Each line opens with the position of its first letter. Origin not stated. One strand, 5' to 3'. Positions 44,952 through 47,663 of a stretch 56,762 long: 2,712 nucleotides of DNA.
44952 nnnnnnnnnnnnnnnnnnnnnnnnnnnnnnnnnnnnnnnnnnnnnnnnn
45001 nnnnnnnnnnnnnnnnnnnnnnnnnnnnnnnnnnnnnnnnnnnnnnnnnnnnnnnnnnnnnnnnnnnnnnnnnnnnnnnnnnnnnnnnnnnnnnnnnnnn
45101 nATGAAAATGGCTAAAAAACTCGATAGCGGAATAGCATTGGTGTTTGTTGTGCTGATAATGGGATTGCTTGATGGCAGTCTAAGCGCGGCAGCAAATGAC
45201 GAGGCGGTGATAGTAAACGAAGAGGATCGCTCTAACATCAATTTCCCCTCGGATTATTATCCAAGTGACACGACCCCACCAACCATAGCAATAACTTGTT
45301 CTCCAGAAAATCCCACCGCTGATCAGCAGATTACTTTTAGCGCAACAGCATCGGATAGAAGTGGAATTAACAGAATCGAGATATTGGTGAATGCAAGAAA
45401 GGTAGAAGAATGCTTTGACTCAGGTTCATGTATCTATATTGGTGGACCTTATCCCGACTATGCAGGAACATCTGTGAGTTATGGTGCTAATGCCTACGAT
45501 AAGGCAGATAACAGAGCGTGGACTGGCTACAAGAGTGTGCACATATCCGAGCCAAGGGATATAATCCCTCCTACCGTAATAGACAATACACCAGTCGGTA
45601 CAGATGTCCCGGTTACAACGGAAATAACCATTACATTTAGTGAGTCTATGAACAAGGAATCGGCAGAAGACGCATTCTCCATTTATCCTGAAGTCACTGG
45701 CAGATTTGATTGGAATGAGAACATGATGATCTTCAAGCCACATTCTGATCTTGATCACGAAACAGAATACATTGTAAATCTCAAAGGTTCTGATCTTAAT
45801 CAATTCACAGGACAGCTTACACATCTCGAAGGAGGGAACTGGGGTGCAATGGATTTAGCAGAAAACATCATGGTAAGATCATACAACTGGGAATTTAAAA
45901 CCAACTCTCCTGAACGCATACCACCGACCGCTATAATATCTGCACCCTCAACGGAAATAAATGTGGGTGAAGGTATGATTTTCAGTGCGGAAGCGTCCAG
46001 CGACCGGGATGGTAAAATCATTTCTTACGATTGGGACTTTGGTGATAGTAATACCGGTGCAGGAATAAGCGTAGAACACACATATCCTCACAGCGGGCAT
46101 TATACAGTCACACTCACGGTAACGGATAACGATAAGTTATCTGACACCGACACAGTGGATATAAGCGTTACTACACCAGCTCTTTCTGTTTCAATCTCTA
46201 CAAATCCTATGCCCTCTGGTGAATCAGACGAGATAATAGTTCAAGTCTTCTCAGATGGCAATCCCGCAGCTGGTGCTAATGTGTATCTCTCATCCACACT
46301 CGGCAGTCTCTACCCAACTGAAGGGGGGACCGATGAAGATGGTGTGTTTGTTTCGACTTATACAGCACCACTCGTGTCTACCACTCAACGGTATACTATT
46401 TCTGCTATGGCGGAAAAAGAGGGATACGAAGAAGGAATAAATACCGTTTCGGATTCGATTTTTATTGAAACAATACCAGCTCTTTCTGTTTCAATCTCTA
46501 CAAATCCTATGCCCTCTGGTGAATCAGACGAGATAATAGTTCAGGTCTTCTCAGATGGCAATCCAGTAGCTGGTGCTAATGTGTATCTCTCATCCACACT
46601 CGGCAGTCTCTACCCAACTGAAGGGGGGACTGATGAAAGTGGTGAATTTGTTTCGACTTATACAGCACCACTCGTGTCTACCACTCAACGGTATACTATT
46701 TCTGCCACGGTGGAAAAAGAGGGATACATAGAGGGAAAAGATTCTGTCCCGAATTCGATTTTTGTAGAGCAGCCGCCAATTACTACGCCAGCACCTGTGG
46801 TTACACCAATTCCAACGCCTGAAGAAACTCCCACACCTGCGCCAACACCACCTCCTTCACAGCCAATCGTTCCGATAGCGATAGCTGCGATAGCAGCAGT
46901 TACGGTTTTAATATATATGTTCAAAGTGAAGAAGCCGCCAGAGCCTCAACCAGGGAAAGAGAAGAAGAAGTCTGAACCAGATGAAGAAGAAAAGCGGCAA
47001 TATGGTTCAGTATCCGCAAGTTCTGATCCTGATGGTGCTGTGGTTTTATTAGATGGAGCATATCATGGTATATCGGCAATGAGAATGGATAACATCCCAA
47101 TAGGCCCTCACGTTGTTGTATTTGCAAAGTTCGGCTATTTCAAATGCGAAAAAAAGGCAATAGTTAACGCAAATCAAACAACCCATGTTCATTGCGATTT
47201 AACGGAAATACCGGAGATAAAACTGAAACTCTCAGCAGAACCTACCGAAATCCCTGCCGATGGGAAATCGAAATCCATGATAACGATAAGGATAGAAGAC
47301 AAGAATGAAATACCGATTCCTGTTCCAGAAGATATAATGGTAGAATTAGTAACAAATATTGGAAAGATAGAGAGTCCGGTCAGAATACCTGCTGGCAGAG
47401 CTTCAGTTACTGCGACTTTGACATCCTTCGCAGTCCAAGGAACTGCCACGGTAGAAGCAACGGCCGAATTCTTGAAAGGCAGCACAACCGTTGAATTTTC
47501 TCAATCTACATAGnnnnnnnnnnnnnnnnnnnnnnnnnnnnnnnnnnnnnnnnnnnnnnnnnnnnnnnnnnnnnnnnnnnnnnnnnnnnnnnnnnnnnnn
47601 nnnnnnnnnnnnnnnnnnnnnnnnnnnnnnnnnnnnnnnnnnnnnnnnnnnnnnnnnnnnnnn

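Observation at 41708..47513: Cysteine-free repeat-module proteins, an RRE-fused radical SAM/SPASM enzyme and a translationally coupled surface protein: candidate new archaeal peptide or protein-crosslinking system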

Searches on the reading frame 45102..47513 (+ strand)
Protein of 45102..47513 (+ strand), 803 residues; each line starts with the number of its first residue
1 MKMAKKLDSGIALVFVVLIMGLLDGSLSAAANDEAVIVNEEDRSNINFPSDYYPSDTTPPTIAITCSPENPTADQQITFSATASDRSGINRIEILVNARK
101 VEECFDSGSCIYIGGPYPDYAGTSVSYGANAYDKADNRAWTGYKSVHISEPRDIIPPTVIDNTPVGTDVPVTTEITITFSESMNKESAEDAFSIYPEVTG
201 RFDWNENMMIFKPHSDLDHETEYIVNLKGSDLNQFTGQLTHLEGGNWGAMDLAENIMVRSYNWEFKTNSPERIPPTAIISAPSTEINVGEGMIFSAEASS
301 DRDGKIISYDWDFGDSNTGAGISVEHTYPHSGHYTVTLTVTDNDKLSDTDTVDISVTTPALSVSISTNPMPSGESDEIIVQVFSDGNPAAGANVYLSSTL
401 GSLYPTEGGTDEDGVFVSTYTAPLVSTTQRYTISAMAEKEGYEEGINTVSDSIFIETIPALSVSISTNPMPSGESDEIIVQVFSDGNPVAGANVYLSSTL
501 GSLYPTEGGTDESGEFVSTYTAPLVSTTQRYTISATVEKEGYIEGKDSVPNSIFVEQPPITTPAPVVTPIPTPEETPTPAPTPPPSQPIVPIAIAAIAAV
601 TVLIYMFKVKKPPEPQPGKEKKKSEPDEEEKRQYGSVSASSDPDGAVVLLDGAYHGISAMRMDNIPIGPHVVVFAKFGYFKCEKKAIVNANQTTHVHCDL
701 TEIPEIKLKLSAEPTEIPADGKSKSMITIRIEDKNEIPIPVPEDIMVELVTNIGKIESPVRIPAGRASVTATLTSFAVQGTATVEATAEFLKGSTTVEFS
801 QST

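Call 3: search_protein_families(library=pfam, proteins=[window:45102-47513:+], max_evalue=0.1)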
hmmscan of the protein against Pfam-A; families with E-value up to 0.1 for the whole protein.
window:45102-47513:+ (803 aa): 16 families
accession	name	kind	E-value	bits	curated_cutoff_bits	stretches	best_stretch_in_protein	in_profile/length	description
PF18911.6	PKD_4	-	3.4e-22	78.7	27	1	274-356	3-85/85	PKD domain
PF02369.22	Big_1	-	1.3e-17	64.1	34.9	3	462-539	3-82/93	Bacterial Ig-like domain (group 1)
PF09134.16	Invasin_D3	-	5.7e-14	52.9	33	1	709-799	6-95/98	Invasin, domain 3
PF00801.26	PKD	-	1.2e-13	51.3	23.5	1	279-350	4-75/80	PKD domain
PF13205.12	Big_5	-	2.3e-11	44.8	23.6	1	153-237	1-92/105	Bacterial Ig-like domain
PF08308.17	PEGA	-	1.9e-09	37.7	20.8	1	635-701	2-68/71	PEGA domain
PF22352.2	K319L-like_PKD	-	4.8e-08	33.3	27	1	294-356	16-84/84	K319L-like, PKD domain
PF10670.15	DUF4198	-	7.6e-05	23.4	34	0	374-417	145-192/209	Domain of unknown function (DUF4198)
PF11974.14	bMG3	-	0.0001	22.6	34.9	0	475-521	14-59/103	Bacterial alpha-2-macroglobulin MG3 domain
PF13620.12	CarboxypepD_reg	-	0.00016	22.4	32.3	0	484-534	9-53/82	Carboxypeptidase regulatory-like domain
PF17957.7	Big_7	-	0.00066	20.7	24.1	1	60-101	1-44/70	Bacterial Ig domain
PF20598.4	DUF6795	-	0.0023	18.6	27.4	0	480-517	3-42/103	Domain of unknown function (DUF6795)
PF13115.11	YtkA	-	0.0032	18.5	25.9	0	461-497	7-43/85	YtkA-like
PF18565.7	Glyco_hydro2_C5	-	0.0034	17.6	32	1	708-756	1-49/103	Glycoside hydrolase family 2 C-terminal domain 5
PF13715.12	CarbopepD_reg_2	-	0.0037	17.7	32.2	0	483-516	6-36/88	CarboxypepD_reg-like domain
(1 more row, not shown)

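Call 4: search_protein_families(library=ncbifam, proteins=[window:45102-47513:+], max_evalue=0.1)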
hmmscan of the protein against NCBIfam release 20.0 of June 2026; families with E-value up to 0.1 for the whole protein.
window:45102-47513:+ (803 aa): 4 families
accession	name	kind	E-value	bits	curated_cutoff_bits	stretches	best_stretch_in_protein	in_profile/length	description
TIGR00864.1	PCC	subfamily_domain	1.6e-05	21.5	1861.4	1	287-358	1410-1476/2700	polycystin cation channel protein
NF033627.3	intimin_all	equivalog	0.0032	15.3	1400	0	478-538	680-737/939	intimin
NF058578.1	CPR_pilus_PamR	equivalog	0.013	14.4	300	1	308-344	184-226/297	pilus system RbmA-like protein PamR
NF041463.1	GalB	equivalog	0.032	12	900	1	705-756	769-820/869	beta-galactosidase GalB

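Call 72: search_protein_families(library=padloc, proteins=[window:45102-47513:+], max_evalue=0.01)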
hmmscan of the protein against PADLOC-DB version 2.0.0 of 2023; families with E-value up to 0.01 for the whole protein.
window:45102-47513:+ (803 aa): 0 families
